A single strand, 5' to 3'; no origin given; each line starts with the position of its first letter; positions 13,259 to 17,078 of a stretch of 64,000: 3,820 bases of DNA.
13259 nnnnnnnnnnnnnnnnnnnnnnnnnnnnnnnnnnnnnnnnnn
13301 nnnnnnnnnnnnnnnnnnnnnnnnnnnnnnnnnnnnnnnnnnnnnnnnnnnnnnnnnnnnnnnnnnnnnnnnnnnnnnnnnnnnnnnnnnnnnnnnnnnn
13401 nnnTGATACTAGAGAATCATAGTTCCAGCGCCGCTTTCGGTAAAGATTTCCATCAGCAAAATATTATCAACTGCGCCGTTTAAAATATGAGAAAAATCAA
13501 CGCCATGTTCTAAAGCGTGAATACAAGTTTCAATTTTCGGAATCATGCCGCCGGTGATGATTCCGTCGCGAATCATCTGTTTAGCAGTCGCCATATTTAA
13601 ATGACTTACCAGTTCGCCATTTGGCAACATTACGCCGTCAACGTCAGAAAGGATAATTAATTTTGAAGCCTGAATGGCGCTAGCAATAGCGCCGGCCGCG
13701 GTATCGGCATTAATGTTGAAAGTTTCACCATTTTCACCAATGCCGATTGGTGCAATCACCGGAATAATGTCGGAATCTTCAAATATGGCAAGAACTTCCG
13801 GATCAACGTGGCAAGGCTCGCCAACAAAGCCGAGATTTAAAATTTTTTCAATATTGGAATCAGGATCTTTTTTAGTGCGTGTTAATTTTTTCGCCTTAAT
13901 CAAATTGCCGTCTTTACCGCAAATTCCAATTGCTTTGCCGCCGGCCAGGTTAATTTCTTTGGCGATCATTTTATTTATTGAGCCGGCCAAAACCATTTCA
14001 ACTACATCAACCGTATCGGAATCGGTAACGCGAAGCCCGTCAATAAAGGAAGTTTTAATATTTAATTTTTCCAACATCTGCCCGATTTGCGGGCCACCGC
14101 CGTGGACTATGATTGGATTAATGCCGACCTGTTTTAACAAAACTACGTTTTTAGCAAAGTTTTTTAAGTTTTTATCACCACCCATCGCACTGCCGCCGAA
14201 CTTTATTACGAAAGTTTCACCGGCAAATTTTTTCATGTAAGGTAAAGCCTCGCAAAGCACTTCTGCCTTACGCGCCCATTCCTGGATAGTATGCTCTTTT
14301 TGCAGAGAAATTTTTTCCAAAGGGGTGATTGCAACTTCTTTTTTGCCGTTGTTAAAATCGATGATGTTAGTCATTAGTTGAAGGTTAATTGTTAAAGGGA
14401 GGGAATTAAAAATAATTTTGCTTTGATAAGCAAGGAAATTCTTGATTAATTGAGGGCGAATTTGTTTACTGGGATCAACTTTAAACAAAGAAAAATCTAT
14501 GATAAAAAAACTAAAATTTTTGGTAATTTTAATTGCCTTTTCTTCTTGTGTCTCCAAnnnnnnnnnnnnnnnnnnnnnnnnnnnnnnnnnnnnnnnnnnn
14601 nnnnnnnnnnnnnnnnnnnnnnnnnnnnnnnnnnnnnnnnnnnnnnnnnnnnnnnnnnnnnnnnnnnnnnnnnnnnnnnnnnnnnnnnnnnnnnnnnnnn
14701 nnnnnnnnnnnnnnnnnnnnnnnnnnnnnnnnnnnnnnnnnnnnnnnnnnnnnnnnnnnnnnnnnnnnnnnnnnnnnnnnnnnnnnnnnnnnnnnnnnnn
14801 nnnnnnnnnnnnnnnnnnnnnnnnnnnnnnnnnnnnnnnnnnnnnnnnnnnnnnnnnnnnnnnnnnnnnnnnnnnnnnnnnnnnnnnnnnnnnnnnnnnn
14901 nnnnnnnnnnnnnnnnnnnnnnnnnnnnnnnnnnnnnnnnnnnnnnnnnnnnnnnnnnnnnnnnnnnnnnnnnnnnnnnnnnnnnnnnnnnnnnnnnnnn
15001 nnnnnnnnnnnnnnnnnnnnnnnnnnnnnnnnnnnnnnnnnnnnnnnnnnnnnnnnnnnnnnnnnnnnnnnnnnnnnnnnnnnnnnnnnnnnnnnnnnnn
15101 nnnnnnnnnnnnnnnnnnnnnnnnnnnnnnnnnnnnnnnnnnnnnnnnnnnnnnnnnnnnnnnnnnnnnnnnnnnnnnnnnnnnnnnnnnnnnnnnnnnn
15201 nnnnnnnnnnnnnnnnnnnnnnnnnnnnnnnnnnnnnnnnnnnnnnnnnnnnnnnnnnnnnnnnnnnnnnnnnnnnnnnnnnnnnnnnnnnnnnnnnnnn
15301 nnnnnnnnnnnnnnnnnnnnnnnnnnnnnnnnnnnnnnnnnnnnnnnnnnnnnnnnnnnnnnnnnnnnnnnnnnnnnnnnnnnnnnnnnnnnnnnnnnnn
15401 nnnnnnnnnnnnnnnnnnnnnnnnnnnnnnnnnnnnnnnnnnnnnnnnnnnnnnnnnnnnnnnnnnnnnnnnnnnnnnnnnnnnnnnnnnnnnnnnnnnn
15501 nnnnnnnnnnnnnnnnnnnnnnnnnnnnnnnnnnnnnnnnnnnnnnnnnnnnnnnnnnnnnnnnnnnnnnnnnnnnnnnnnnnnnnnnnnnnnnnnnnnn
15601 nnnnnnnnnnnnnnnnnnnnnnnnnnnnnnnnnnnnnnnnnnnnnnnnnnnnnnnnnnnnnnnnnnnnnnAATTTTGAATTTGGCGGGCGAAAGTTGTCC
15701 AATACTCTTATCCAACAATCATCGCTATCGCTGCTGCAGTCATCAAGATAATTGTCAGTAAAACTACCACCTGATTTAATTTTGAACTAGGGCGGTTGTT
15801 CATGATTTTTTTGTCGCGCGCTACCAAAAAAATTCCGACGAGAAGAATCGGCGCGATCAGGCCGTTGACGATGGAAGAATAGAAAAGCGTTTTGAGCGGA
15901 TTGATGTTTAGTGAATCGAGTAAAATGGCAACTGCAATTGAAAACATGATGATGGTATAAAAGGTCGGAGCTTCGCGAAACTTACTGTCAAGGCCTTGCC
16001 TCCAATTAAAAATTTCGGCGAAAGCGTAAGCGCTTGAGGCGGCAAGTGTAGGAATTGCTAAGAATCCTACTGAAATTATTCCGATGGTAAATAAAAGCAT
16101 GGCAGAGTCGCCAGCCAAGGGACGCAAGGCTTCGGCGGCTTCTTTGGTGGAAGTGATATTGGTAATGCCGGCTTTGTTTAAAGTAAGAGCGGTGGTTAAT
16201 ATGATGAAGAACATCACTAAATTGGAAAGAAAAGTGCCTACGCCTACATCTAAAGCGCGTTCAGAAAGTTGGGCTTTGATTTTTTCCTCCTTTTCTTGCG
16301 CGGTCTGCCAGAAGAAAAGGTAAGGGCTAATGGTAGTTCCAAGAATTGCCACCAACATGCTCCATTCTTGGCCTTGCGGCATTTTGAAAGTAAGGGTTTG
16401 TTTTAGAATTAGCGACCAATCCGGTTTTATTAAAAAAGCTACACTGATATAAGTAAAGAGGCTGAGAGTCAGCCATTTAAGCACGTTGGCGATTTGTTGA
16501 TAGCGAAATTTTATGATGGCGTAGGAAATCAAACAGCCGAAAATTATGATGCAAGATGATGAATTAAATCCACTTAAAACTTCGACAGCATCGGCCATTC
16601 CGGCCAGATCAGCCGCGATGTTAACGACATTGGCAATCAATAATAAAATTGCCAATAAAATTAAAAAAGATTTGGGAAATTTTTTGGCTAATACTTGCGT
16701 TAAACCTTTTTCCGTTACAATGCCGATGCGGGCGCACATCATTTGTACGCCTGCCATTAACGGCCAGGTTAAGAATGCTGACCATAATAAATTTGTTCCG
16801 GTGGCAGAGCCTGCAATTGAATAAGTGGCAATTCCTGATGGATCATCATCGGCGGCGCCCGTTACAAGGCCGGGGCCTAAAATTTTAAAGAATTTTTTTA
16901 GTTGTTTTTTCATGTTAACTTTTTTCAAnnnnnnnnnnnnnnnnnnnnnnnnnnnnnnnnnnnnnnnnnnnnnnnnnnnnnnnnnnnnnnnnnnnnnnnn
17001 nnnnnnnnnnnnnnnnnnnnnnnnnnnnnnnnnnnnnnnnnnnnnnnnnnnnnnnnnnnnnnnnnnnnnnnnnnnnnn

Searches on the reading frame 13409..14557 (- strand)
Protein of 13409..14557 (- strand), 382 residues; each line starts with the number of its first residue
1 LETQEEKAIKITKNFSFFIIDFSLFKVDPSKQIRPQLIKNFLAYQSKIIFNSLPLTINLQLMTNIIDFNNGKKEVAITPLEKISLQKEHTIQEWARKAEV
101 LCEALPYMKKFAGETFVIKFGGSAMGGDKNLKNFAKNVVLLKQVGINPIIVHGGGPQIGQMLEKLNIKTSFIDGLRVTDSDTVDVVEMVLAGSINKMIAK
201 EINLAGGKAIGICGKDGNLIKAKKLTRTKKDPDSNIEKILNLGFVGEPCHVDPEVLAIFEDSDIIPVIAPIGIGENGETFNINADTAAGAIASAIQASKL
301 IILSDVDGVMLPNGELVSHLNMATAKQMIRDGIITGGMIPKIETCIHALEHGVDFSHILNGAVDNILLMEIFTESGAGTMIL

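Call 72: search_protein_families(library=pfam, proteins=[window:13409-14557:-], max_evalue=0.00001)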
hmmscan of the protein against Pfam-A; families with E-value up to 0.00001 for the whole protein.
window:13409-14557:- (382 aa): 1 family
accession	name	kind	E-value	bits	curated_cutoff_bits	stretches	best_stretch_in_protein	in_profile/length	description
PF00696.33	AA_kinase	-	1.4e-47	162.8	24.9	1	115-360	2-234/234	Amino acid kinase family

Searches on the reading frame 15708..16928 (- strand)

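Call 72: search_protein_families(library=pfam, proteins=[window:15708-16928:-], max_evalue=0.00001)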
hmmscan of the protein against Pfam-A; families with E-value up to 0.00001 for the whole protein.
window:15708-16928:- (406 aa): 1 family
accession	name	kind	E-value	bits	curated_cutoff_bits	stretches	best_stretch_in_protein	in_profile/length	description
PF01566.24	Nramp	-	1e-75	255.5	29.8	1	33-378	1-352/357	Natural resistance-associated macrophage protein-like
